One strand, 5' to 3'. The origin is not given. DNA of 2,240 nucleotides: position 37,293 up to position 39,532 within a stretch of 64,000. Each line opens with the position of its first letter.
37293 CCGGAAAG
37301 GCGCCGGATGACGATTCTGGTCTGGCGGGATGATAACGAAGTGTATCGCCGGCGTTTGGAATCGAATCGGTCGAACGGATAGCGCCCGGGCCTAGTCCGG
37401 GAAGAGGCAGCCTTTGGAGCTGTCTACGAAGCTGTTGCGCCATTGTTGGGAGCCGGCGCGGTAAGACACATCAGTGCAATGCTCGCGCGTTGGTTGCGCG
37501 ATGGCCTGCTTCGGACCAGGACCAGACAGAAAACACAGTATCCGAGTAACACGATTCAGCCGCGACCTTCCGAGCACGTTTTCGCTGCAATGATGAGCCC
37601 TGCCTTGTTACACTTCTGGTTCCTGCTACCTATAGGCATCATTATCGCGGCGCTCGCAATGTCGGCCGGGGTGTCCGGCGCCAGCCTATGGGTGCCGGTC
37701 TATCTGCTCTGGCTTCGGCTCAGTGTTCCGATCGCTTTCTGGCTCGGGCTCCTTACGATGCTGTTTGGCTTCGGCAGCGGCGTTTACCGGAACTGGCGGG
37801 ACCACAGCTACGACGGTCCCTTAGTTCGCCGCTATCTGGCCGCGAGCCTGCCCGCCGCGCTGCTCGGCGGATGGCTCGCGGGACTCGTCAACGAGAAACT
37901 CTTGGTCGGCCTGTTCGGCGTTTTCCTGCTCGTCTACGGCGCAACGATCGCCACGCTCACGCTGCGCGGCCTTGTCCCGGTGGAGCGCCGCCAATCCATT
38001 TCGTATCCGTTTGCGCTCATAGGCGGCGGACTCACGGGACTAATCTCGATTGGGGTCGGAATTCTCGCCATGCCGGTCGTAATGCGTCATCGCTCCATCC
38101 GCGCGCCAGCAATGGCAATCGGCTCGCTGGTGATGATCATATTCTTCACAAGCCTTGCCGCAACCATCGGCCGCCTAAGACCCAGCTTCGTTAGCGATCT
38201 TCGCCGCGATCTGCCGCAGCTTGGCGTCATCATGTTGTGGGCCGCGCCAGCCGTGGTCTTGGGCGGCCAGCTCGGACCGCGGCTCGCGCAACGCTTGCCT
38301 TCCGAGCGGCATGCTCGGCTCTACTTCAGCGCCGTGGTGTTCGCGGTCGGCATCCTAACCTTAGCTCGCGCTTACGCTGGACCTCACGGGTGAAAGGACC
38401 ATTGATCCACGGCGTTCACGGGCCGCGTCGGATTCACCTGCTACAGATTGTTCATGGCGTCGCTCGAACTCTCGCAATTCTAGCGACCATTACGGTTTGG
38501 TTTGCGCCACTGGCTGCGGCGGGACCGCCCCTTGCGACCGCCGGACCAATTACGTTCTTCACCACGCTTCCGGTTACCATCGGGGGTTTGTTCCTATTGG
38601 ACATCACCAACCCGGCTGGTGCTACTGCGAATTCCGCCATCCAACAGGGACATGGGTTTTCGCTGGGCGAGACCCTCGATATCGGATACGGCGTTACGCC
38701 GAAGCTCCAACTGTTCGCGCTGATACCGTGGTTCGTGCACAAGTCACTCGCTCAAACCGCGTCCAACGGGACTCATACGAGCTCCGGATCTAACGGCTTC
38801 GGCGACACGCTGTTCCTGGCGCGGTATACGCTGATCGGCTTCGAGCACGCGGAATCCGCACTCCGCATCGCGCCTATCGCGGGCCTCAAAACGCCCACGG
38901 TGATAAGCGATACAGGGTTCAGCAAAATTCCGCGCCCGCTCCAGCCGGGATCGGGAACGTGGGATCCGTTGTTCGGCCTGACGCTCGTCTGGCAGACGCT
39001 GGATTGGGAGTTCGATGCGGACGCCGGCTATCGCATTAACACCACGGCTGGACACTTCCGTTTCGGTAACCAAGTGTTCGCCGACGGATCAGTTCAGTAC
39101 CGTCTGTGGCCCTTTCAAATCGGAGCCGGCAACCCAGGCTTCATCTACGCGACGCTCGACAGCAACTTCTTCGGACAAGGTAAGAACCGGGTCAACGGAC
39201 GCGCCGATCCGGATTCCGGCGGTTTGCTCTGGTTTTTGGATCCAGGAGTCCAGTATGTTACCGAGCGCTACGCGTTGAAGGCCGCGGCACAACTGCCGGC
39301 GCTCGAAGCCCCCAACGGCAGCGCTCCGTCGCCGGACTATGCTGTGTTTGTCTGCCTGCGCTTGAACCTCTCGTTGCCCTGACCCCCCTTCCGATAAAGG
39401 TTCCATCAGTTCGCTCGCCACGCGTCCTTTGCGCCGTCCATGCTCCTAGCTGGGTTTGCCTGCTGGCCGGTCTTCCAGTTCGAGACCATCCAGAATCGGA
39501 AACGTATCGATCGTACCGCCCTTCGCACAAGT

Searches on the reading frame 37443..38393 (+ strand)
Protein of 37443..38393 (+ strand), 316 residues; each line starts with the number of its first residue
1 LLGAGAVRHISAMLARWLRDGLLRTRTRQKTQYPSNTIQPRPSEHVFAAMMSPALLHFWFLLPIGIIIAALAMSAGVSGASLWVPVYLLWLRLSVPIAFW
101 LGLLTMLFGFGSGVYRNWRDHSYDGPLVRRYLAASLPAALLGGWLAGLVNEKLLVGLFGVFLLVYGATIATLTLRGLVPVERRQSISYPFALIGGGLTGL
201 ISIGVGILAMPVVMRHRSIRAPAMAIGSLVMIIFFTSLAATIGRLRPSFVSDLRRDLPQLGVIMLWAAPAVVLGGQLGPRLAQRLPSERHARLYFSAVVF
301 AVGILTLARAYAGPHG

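Call 3: search_protein_families(library=pfam, proteins=[window:37443-38393:+], max_evalue=1)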
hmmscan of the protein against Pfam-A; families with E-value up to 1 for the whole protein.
window:37443-38393:+ (316 aa): 2 families
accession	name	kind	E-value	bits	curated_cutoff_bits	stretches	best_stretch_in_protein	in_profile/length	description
PF01925.25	TauE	-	8.5e-28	98.1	32.6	1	62-304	2-235/237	Sulfite exporter TauE/SafE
PF10161.14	DDDD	-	0.12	12.6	27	1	22-50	9-37/76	Putative mitochondrial precursor protein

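Call 5: search_protein_families(library=ncbifam, proteins=[window:37443-38393:+], max_evalue=1)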
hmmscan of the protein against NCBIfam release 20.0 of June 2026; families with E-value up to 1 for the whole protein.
window:37443-38393:+ (316 aa): 0 families

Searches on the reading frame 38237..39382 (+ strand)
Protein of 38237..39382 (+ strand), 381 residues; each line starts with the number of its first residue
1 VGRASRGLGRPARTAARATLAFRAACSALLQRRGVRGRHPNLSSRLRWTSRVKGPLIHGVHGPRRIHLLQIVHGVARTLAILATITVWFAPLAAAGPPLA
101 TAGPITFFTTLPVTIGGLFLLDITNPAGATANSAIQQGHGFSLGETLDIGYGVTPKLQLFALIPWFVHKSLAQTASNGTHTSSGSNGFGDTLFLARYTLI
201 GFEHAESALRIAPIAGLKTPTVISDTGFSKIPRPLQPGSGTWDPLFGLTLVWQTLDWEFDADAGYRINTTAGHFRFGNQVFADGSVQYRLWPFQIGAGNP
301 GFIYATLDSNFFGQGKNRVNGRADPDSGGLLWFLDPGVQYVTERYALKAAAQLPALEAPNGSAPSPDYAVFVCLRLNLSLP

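Call 3: search_protein_families(library=pfam, proteins=[window:38237-39382:+], max_evalue=1)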
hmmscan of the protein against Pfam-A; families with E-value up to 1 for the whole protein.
window:38237-39382:+ (381 aa): 0 families

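Call 5: search_protein_families(library=ncbifam, proteins=[window:38237-39382:+], max_evalue=1)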
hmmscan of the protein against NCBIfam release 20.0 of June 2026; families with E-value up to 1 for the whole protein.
window:38237-39382:+ (381 aa): 0 families

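Call 75: search_protein_families(library=pfam, proteins=[window:38390-39382:+], max_evalue=0.01)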
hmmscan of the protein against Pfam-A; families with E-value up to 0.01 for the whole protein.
window:38390-39382:+ (330 aa): 0 families
